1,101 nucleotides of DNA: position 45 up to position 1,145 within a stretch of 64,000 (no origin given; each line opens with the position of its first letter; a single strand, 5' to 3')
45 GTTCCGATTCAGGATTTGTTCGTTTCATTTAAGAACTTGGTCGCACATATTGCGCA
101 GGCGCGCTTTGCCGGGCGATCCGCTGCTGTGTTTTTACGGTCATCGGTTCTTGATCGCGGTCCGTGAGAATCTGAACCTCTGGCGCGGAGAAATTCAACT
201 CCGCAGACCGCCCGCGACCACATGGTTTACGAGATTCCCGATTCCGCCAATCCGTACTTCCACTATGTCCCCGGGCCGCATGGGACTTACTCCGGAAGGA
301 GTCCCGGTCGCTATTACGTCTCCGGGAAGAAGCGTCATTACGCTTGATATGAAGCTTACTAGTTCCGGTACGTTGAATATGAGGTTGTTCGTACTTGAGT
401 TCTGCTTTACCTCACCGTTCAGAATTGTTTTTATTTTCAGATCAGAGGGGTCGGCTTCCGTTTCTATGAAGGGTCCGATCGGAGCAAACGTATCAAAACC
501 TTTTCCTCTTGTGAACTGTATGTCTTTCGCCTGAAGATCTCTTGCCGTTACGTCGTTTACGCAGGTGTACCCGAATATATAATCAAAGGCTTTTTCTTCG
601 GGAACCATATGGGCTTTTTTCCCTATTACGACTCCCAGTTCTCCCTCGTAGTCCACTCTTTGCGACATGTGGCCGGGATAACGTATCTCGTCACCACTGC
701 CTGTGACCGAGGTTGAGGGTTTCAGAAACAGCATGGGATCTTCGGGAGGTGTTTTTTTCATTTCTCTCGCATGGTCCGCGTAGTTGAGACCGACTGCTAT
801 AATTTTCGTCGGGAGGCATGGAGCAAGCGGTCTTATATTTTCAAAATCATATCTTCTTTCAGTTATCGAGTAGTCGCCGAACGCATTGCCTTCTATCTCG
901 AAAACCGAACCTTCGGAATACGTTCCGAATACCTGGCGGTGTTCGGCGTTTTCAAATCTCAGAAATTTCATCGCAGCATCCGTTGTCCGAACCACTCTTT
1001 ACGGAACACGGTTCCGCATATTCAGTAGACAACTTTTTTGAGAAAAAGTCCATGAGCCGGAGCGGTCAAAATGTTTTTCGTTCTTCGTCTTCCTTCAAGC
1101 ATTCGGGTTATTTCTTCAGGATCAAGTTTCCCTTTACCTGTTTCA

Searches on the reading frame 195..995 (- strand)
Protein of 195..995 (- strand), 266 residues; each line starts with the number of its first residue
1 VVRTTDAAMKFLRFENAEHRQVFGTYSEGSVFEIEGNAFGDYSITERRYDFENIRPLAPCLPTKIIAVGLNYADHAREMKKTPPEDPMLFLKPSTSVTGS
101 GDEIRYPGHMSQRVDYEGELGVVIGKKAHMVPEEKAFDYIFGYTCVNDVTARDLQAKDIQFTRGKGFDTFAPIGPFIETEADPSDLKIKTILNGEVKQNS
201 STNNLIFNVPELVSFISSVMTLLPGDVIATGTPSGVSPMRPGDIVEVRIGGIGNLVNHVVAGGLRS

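Call 55: search_protein_families(library=pfam, proteins=[window:195-995:-], max_evalue=0.00001)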
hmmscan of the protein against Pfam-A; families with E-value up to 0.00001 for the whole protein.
window:195-995:- (266 aa): 2 families
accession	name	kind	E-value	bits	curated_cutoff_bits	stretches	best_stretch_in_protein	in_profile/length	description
PF01557.24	FAA_hydrolase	-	2.6e-72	243.4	23.9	1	64-260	1-214/214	Fumarylacetoacetate (FAA) hydrolase C-terminal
PF10370.14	Rv2993c-like_N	-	7.4e-06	27.2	21.3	0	9-59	1-50/50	Rv2993c-like, N-terminal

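Call 79: find_encoding_contigs(protein=window:195-995:-, flank=10000, max_places=2)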
Protein window:195-995:- (266 aa): no gene with exactly this product is on record in the collection.
